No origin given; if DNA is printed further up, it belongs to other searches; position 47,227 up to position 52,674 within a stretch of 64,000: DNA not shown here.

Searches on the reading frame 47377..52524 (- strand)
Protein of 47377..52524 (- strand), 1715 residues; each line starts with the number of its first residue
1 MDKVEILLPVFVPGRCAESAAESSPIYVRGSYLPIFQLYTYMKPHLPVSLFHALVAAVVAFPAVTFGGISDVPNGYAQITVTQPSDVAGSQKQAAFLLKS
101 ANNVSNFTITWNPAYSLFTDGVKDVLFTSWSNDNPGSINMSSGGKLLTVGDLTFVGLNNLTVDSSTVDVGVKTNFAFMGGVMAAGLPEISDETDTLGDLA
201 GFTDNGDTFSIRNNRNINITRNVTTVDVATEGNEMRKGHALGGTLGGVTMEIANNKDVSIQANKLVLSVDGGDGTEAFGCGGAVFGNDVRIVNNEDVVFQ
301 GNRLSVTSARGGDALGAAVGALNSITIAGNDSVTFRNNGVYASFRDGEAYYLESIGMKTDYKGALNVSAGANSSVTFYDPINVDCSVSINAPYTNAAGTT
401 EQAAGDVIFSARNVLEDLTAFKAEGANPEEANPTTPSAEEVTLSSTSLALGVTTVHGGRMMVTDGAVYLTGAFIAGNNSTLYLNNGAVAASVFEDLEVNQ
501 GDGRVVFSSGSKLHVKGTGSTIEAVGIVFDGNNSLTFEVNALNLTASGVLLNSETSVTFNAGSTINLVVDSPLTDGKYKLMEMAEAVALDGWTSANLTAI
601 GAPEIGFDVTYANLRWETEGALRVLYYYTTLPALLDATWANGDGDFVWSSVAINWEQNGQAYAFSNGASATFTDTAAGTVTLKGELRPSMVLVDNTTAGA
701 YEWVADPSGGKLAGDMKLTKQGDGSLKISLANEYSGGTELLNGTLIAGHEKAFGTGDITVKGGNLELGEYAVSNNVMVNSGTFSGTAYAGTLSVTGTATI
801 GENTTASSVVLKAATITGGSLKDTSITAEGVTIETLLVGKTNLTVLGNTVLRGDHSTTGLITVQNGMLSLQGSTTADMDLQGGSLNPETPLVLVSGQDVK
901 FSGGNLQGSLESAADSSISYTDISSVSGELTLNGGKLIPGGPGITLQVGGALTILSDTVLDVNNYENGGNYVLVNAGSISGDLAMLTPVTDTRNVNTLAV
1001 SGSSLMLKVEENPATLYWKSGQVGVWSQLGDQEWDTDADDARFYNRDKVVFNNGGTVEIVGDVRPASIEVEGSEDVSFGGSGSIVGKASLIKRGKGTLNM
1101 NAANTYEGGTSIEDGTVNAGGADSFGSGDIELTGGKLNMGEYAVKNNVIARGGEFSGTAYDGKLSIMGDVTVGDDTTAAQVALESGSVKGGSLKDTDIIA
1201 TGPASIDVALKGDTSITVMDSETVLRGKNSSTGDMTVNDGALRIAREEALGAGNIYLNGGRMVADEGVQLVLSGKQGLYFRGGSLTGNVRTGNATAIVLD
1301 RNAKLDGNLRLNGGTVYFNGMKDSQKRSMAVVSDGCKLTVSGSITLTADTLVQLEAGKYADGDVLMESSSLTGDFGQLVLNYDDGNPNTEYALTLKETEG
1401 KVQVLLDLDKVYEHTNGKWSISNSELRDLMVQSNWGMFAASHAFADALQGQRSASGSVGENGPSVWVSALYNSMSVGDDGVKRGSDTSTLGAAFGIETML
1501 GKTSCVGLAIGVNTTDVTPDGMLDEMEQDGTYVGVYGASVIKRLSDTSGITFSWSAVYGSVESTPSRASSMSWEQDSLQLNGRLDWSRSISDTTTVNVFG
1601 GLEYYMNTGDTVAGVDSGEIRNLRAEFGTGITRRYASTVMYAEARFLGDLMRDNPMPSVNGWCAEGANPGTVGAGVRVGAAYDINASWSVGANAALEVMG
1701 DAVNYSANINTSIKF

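Call 85: search_protein_families(library=pfam, proteins=[window:47377-52524:-], max_evalue=0.001)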
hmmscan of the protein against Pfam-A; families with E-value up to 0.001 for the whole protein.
window:47377-52524:- (1715 aa): 1 family
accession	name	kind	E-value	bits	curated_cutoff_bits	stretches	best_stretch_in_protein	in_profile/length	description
PF12951.13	PATR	-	1.5e-10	41.3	27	2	1090-1118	1-29/30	Passenger-associated-transport-repeat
